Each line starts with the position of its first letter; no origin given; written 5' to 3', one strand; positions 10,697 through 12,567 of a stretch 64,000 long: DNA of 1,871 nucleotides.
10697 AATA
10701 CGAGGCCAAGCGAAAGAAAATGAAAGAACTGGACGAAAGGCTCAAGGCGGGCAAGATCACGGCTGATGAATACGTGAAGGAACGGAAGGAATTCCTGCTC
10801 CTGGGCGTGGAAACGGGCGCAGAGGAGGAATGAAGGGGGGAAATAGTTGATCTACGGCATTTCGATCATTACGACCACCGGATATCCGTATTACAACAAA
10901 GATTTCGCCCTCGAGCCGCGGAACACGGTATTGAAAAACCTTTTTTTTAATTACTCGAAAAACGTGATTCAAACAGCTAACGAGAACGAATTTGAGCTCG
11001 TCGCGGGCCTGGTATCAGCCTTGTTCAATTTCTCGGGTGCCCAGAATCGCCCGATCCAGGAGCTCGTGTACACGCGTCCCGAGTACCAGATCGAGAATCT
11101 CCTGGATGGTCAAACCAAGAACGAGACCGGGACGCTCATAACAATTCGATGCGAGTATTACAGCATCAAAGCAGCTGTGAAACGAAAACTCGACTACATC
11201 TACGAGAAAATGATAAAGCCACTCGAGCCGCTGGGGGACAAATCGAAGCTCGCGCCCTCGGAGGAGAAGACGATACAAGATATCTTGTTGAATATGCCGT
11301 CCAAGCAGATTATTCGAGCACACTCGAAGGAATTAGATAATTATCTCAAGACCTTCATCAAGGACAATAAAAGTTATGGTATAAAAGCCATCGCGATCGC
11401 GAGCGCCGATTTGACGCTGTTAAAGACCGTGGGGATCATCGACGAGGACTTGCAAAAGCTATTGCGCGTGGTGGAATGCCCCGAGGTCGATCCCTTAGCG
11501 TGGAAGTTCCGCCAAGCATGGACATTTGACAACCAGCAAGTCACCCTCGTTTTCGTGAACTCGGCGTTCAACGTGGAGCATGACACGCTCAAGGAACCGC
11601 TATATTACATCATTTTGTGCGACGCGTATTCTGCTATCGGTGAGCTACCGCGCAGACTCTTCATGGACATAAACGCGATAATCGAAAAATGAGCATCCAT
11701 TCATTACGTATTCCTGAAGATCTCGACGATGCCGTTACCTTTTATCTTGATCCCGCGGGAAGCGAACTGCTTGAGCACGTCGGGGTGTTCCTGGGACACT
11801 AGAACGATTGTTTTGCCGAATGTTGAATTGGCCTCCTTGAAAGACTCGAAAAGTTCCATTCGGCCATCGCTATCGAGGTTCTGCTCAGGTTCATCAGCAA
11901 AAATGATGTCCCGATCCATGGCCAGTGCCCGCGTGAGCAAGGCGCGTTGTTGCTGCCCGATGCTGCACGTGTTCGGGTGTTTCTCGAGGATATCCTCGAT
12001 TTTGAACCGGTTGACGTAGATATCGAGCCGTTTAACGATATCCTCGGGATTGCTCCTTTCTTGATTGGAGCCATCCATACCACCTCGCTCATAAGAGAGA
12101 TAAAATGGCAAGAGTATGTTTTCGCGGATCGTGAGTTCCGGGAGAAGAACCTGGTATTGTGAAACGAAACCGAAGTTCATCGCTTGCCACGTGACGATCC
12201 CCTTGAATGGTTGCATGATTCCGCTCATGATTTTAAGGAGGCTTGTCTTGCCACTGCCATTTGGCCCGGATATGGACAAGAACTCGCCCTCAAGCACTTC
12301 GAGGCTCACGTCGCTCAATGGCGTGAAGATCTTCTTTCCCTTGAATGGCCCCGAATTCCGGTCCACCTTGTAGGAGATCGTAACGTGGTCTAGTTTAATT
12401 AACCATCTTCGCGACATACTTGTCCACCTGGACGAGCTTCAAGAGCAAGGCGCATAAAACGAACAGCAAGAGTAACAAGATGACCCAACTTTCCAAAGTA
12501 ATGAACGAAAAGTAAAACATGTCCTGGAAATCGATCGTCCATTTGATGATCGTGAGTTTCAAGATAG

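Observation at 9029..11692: Topoisomerase VI operon carries two extra translationally coupled genes (HEAT/SHOCT protein and tandem longin/roadblock protein)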

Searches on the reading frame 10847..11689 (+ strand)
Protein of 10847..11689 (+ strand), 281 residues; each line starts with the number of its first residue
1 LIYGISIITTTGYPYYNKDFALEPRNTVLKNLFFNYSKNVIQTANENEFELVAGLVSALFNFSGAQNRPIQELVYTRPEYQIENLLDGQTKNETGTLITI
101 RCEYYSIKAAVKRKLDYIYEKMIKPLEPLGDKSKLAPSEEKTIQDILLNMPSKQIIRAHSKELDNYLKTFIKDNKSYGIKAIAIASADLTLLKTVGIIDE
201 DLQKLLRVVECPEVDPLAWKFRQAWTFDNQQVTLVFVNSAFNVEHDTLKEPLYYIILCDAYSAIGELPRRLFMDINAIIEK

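Call 3: search_protein_families(library=pfam, proteins=[window:10847-11689:+], max_evalue=0.1)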
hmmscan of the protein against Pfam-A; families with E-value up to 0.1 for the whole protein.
window:10847-11689:+ (281 aa): 0 families

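Call 4: search_protein_families(library=ncbifam, proteins=[window:10847-11689:+], max_evalue=0.1)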
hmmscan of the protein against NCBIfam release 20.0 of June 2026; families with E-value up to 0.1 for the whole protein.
window:10847-11689:+ (281 aa): 1 family
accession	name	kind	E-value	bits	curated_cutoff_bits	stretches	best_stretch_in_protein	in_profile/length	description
NF004558.0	PRK05899.2-4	equivalog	0.082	11.3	788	0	119-203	302-386/651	transketolase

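Call 5: find_homologous_proteins(query=window:10847-11689:+)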
Query window:10847-11689:+ (281 aa): 17 proteins with E <= 0.001 among 975 candidates.
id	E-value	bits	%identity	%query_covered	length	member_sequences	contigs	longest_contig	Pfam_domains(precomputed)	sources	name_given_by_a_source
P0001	2.5e-175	599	94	100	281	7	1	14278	-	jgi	-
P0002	5.9e-168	575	90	100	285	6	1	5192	-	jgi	jgi:hypothetical protein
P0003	9.2e-166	568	87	100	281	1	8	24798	-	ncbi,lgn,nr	ncbi:MAG: hypothetical protein GYA24_20355 [Candidatus Lokiarchaeota archaeon]|nr:hypothetical prote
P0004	1.1e-156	538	84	100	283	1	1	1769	-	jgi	jgi:hypothetical protein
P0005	4.7e-149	513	81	99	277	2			-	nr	nr:hypothetical protein [Candidatus Sigynarchaeota archaeon]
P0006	1.4e-148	512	80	100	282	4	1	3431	-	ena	-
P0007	2.2e-130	452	70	100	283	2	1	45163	-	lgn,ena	-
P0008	3.3e-128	445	71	98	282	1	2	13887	-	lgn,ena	-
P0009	1.0e-126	440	81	86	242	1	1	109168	-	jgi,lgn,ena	-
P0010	2.5e-119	416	65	99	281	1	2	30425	-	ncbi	-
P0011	1.2e-118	413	65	100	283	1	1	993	-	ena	-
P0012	4.5e-118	412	64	100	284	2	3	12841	-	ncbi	ncbi:MAG: hypothetical protein ACTSWN_02175 [Promethearchaeota archaeon]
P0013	8.7e-112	391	61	100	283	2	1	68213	-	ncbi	ncbi:MAG: hypothetical protein ACTSU9_00920 [Promethearchaeota archaeon]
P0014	1.1e-108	381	60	100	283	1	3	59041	-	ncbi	ncbi:MAG: hypothetical protein ACTSVI_12730 [Promethearchaeota archaeon]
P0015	4.9e-107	375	59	99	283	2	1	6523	-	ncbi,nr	ncbi:hypothetical protein GF325_13640 [Candidatus Bathyarchaeota archaeon]|nr:hypothetical protein [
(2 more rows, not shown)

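Call 7: find_encoding_contigs(protein=P0014, flank=8000, max_places=2)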
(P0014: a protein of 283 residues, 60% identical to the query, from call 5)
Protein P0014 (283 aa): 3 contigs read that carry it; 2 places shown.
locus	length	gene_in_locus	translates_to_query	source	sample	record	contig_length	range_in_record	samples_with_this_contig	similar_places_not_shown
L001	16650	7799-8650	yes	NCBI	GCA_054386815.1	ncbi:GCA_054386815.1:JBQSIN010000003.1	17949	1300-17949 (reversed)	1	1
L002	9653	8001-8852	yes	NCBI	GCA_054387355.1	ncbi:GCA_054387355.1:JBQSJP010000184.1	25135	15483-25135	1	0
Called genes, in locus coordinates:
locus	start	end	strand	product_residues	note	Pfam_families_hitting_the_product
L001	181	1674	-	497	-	-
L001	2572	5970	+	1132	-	PF09239:Topo-VIb_trans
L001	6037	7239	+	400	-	PF04406:TP6A_N, PF21180:TOP6A-Spo11_Toprim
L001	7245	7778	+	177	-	-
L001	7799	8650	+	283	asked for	-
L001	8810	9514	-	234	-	PF00005:ABC_tran, PF13304:AAA_21 (faint)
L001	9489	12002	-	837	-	-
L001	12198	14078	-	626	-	PF08915:tRNA-Thr_ED, PF00587:tRNA-synt_2b, PF03129:HGTP_anticodon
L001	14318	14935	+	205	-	PF01997:Translin (weak)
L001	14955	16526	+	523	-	PF17759:tRNA_synthFbeta (faint), PF01409:tRNA-synt_2d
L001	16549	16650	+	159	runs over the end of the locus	PF01467:CTP_transf_like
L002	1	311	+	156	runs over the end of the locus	-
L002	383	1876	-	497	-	-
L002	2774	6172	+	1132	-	PF09239:Topo-VIb_trans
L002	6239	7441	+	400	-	PF04406:TP6A_N, PF21180:TOP6A-Spo11_Toprim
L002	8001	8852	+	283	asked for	-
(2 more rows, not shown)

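Call 8: find_encoding_contigs(protein=P0013, flank=8000, max_places=2)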
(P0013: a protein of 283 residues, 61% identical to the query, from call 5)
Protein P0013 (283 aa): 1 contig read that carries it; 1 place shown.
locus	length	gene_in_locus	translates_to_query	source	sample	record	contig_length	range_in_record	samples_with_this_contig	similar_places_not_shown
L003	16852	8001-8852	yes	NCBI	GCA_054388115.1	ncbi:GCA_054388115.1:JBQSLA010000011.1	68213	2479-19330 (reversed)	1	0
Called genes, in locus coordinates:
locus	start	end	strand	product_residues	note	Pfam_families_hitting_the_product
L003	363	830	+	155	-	-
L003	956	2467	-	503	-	-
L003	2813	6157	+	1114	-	PF09239:Topo-VIb_trans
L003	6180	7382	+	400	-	PF04406:TP6A_N, PF21180:TOP6A-Spo11_Toprim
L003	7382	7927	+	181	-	-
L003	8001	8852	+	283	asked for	-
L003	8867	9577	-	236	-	PF00005:ABC_tran, PF13304:AAA_21 (faint)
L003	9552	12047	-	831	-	-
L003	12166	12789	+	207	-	PF01997:Translin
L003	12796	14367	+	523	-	PF17759:tRNA_synthFbeta (faint), PF01409:tRNA-synt_2d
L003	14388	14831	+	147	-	PF01467:CTP_transf_like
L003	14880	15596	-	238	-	PF01047:MarR (weak), PF12802:MarR_2, PF01982:CTP-dep_RFKase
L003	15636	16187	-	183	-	PF00025:Arf, PF00071:Ras, PF08477:Roc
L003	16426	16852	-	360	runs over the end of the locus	-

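Call 29: predict_structure(alignment_id=A1)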
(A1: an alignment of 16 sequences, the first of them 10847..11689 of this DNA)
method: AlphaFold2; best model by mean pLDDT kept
length: 281 residues; sequences in the alignment: 16
mean_pLDDT: 65.7   pTM: 0.59
mean pLDDT of the five models: 65.7, 60.0, 57.0, 55.3, 53.7
residues with pLDDT >= 90: 59; 70-90: 92; 50-70: 23; < 50: 107
segments of 3 or more residues with pLDDT < 50: 1-106
pLDDT, mean of each block of 10 residues (from residue 1): 40 34 33 33 34 42 40 41 40 43 48 77 65 67 79 91 97 94 88 92 77 72 83 86 76 91 86 90 74
secondary structure, 60 per line:
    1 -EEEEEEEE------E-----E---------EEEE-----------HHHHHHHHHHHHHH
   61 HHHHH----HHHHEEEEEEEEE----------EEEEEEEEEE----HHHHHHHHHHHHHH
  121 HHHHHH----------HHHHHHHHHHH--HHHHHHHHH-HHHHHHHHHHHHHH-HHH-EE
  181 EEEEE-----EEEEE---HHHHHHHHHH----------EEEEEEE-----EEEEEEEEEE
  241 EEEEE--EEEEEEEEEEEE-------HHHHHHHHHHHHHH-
elements in order: E2-9 E32-35 H47-65 H70-73 E74-82 E93-102 H107-126 H137-147 H150-158 H160-173 E179-185 E191-195 H199-208 E219-225 E231-245 E248-259 H267-280

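Call 34: fold_search(model_id=the predicted structure, library=pdb)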
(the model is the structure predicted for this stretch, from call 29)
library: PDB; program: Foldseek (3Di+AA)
matches with E <= 10: 1158; with E <= 0.001: 0
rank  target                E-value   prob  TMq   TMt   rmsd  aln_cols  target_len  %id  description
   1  6cz6_A                6.3e-03  0.72  0.21  0.18  17.8       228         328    9  Mycobacterium tuberculosis transcriptional regulator (released 2019-04-17)
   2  9m28                  8.0e-03  0.82  0.29  0.27  19.5       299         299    9  Crystal Structure of monomeric Rag-like small GTPase from Asgard Lokiarchaeota (LokiRagM) in complex with GTP (released 2026-03-04)
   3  5hzk_D                8.0e-03  0.66  0.21  0.15  15.6       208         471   13  Crystal structure of photoinhibitable Intersectin1 containing wildtype LOV2 domain in complex with Cdc42 (released 2016-12-21)
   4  6d2s                  9.0e-03  0.69  0.21  0.21  16.4       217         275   10  Mycobacterium tuberculosis transcriptional regulator (released 2019-04-17)
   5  6h5b_C                1.1e-02  0.99  0.25  0.50   5.1       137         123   12  Myxococcus xanthus MglA in complex with its GAP MglB and GTPgammaS (released 2019-11-27)
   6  6cyy_A                1.1e-02  0.77  0.23  0.20  17.4       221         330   11  Mycobacterium tuberculosis transcriptional regulator (released 2019-04-17)
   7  6cz6_D                1.1e-02  0.63  0.21  0.18  17.5       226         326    9  Mycobacterium tuberculosis transcriptional regulator (released 2019-04-17)
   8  6cz6_C                1.4e-02  0.57  0.21  0.18  17.1       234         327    8  Mycobacterium tuberculosis transcriptional regulator (released 2019-04-17)
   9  6b9x_B                1.5e-02  0.97  0.24  0.47   6.4       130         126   13  Crystal structure of Ragulator (released 2017-11-08)
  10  7xi4_B                1.5e-02  0.77  0.23  0.21  14.3       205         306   12  Crystal Structure of the NPAS4-ARNT heterodimer in complex with DNA (released 2022-11-02)
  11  6cyj_A                1.7e-02  0.63  0.21  0.18  16.0       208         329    8  Mycobacterium tuberculosis transcriptional regulator (released 2019-04-17)
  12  8js5_A                1.9e-02  0.44  0.16  0.18  14.2       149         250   11  Dimeric PAS domains of oxygen sensor FixL with ferric unliganded heme (released 2024-06-26)
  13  5hzk_B                2.0e-02  0.54  0.22  0.15  14.5       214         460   14  Crystal structure of photoinhibitable Intersectin1 containing wildtype LOV2 domain in complex with Cdc42 (released 2016-12-21)
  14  8yl2_B                2.2e-02  0.44  0.24  0.23  17.7       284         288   10  Crystal Structure of Homo Tetrameric RagA-like small GTPase from Asgard Lokiarchaeota (LokiRagO) in complex with GTP (released 2025-09-10)
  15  8yl2_A                2.7e-02  0.47  0.24  0.23  17.6       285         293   11  Crystal Structure of Homo Tetrameric RagA-like small GTPase from Asgard Lokiarchaeota (LokiRagO) in complex with GTP (released 2025-09-10)
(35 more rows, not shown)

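Call 37: search_protein_representatives(alignment_id=A1)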
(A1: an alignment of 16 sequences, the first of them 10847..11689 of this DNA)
Query: 16 sequences, 283 profile positions. Proteins with E-value up to 0.001 (for the whole library): 41; up to 1e-10: 20; up to 1e-30: 12. The best 41 are listed.
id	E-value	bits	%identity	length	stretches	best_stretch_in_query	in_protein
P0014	4.9e-142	488.5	-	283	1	1-283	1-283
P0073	4.1e-54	200.0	-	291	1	3-281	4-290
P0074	1.3e-48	182.0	-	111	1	172-281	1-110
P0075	1.5e-47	178.4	-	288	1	2-281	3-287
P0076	1.2e-45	172.2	-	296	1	1-281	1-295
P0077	2.6e-43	164.5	-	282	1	1-282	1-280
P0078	6.4e-43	163.3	-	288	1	2-281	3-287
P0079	1.8e-40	155.2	-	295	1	2-282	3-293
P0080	3.0e-39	151.2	-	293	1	1-282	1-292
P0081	1.7e-37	145.5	-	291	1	2-281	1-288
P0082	1.2e-36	142.7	-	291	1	2-283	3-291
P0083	7.4e-31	123.7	-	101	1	211-281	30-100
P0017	5.9e-28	114.2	-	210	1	55-127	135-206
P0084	2.6e-23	98.9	-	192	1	2-183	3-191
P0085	6.9e-22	94.2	-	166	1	2-158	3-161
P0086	3.8e-17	78.7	-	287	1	46-281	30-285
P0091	1.3e-10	57.2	-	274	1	39-281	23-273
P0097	2.4e-07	46.6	-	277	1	32-243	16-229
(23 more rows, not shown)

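Call 38: list_cluster_members(proteins=[P0073, P0075, P0076, P0077, P0079, P0080, P0082, P0086, P0091, P0097])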
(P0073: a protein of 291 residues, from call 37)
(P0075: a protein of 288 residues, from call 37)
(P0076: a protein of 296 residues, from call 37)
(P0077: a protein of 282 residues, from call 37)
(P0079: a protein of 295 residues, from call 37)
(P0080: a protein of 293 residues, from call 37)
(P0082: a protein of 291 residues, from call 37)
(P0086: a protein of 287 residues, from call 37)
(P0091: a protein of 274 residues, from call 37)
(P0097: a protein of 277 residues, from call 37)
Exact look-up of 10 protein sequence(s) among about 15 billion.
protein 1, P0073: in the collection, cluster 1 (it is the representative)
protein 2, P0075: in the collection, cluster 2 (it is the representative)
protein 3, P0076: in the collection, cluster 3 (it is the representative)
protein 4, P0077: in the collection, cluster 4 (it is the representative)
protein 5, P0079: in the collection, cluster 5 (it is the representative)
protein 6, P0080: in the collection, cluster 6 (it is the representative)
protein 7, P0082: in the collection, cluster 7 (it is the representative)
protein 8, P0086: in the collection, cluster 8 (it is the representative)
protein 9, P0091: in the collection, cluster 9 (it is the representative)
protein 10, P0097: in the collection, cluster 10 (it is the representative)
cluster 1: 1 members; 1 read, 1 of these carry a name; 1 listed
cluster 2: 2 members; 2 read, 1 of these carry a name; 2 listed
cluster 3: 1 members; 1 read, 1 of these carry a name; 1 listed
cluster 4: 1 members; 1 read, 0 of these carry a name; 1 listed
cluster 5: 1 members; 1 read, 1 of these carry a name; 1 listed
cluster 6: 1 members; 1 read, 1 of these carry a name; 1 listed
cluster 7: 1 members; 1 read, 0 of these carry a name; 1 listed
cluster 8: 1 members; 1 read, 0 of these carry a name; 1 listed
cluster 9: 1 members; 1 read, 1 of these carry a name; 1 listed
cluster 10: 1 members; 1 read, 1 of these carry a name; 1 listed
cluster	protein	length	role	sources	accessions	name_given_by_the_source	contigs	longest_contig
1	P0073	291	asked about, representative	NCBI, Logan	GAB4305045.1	MAG: hypothetical protein Kow0069_00280 [Promethearchaeota archaeon]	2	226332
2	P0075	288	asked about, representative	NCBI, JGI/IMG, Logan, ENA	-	-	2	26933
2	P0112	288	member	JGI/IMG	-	hypothetical protein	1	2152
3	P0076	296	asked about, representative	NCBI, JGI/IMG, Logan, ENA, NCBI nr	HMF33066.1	MAG TPA: hypothetical protein VKK79_16700 [Candidatus Lokiarchaeia archaeon] | hypothetical protein [Candidatus Lokiarchaeia archaeon]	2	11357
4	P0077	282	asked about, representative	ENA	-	-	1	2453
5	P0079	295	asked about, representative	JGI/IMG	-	hypothetical protein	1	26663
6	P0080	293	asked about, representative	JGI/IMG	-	hypothetical protein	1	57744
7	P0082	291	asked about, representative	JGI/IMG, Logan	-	-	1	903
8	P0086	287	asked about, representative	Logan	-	-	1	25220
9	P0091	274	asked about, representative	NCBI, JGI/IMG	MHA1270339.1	MAG: hypothetical protein ACTSPY_11170 [Candidatus Helarchaeota archaeon]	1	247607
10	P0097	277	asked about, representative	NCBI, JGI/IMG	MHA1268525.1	MAG: hypothetical protein ACTSPY_01940 [Candidatus Helarchaeota archaeon]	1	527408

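Call 42: find_related_loci(query=A4, collection=metagenome_contigs, flank=7000)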
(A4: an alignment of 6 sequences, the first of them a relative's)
Query A4 (295 aa) in metagenome_contigs; peptide patterns used: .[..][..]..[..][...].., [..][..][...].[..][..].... (x = any residue, [..] = any of these).
319 stretches matched a pattern; 134 encode a relative of the query (tblastn E <= 1e-3); the best 80 are kept; 80 distinct loci.
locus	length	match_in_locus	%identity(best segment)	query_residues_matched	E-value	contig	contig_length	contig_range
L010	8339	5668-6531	43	1-292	1e-74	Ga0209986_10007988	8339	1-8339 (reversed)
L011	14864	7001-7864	43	1-292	7e-74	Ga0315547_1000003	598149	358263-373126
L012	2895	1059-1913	42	1-292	6e-67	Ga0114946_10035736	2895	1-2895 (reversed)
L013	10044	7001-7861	39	1-292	4e-65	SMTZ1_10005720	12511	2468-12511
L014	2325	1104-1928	39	4-291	1e-66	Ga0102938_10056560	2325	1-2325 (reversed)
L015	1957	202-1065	39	1-292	2e-66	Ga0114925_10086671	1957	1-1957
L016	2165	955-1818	40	1-292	3e-65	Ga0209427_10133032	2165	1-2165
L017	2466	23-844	37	4-291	2e-64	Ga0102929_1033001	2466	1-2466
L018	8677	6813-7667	39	1-292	3e-63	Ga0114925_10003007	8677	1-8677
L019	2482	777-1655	38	1-292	4e-63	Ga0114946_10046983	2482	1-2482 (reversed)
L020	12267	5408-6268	39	1-292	4e-61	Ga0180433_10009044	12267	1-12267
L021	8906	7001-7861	39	1-292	2e-59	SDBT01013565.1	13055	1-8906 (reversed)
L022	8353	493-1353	39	1-292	6e-59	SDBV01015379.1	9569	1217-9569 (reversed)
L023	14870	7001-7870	37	1-292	8e-59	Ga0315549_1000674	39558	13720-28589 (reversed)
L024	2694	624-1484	39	1-292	7e-59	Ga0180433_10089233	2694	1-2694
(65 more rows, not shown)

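Call 53: search_protein_families(library=pfam, alignment_id=A3, max_evalue=0.05)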
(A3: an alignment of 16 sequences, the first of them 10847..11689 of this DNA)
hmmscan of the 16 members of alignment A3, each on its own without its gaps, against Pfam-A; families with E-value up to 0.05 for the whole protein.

A. member 1, window:10847-11689:+ (281 aa): 0 families

B. families by the number of members that match (of 16 scanned): 3 families
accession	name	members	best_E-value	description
PF04947.19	Pox_VLTF3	1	0.012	Poxvirus Late Transcription Factor VLTF3 like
PF09376.16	NurA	1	0.048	NurA domain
PF02387.20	IncFII_repA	1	0.05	IncFII RepA protein family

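Call 55: search_solved_structures(query=A3, max_evalue=10)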
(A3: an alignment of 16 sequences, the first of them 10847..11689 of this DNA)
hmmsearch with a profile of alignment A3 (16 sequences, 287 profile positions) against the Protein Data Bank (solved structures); distinct sequences matched with E-value up to 10: 4.
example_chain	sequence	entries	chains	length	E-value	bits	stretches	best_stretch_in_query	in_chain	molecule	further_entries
7nmm_A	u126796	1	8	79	0.43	12.9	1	169-207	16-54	sHMAx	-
1puj_A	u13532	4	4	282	0.55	12.5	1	143-214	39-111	conserved hypothetical protein ylqF | Ribosome biogenesis GTPase A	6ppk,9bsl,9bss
1hg4_A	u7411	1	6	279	0.61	12.4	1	102-166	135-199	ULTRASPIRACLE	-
1ywl_A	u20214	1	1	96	1.6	11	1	252-275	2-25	Hypothetical UPF0213 protein EF2693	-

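Call 80: search_protein_families(library=pfam, alignment_id=A3, max_evalue=10)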
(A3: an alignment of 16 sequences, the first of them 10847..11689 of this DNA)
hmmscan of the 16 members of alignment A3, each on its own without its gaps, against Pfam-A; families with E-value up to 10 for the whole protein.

A. member 1, window:10847-11689:+ (281 aa): 0 families

B. families by the number of members that match (of 16 scanned): 16 families
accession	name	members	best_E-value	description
PF04947.19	Pox_VLTF3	1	0.012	Poxvirus Late Transcription Factor VLTF3 like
PF09376.16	NurA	1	0.048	NurA domain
PF02387.20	IncFII_repA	1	0.05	IncFII RepA protein family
PF17785.7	PUA_3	1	0.053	PUA-like domain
PF01340.26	MetJ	1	0.077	Met Apo-repressor, MetJ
PF14532.12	Sigma54_activ_2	1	0.089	Sigma-54 interaction domain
PF21698.3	Spo16_C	1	0.096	Spo16 protein, C-terminal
PF24524.1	DUF7596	1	0.11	Domain of unknown function (DUF7596)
PF09639.16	YjcQ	1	0.12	YjcQ protein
PF23821.1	DUF7191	1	0.12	Family of unknown function (DUF7191)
PF09190.17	DALR_2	1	0.12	DALR domain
PF21767.3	SCC3_C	1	0.16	Cohesin subunit SCC3, C-terminal domain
PF06062.16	UPF0231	1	0.19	Uncharacterised protein family (UPF0231)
PF21917.1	NMB0537_N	1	0.27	N-terminal region of NMB0537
PF25305.1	Ig_PDGFR_d4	1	0.27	Platelet-derived growth factor receptor Ig-like domain 4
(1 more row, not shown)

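Call 93: search_protein_families(library=padloc, proteins=[window:10847-11689:+], max_evalue=0.1)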
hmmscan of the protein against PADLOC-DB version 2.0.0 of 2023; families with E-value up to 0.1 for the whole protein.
window:10847-11689:+ (281 aa): 0 families

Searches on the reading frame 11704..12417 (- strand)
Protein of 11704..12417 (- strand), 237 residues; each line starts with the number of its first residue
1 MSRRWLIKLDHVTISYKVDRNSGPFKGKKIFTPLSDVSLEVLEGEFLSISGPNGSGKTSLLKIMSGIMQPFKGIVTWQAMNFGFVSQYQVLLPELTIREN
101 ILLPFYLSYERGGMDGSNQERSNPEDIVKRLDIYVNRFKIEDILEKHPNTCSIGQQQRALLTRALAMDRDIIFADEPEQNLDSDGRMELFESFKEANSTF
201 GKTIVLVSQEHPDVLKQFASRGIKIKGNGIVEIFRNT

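Call 3: search_protein_families(library=pfam, proteins=[window:11704-12417:-], max_evalue=0.1)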
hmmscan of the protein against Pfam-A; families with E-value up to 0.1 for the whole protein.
window:11704-12417:- (237 aa): 9 families
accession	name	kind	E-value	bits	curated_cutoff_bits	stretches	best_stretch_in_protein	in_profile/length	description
PF00005.33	ABC_tran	-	1.4e-23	84.4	25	1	34-177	1-135/137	ABC transporter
PF13304.12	AAA_21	-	4.3e-06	27.4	27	1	49-67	4-22/304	AAA domain, putative AbiEii toxin, Type IV TA system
PF13175.12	AAA_15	-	0.00023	21.3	32.1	1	43-65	23-44/374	AAA ATPase domain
PF02463.25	SMC_N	-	0.0052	16.7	40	1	43-62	23-42/220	RecF/RecN/SMC N terminal domain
PF13476.12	AAA_23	-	0.0066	17.5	27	1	43-63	18-38/201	AAA domain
PF13555.12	AAA_29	-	0.014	15.6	27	1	46-70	24-48/61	P-loop containing region of AAA domain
PF00004.35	AAA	-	0.026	15.4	21.2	0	49-69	3-23/131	ATPase family associated with various cellular activities (AAA)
PF03215.21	Rad17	-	0.062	13.7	23.8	0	32-68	33-69/186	Rad17 P-loop domain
PF13191.12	AAA_16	-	0.069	14.1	32.6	0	44-62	22-42/167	AAA ATPase domain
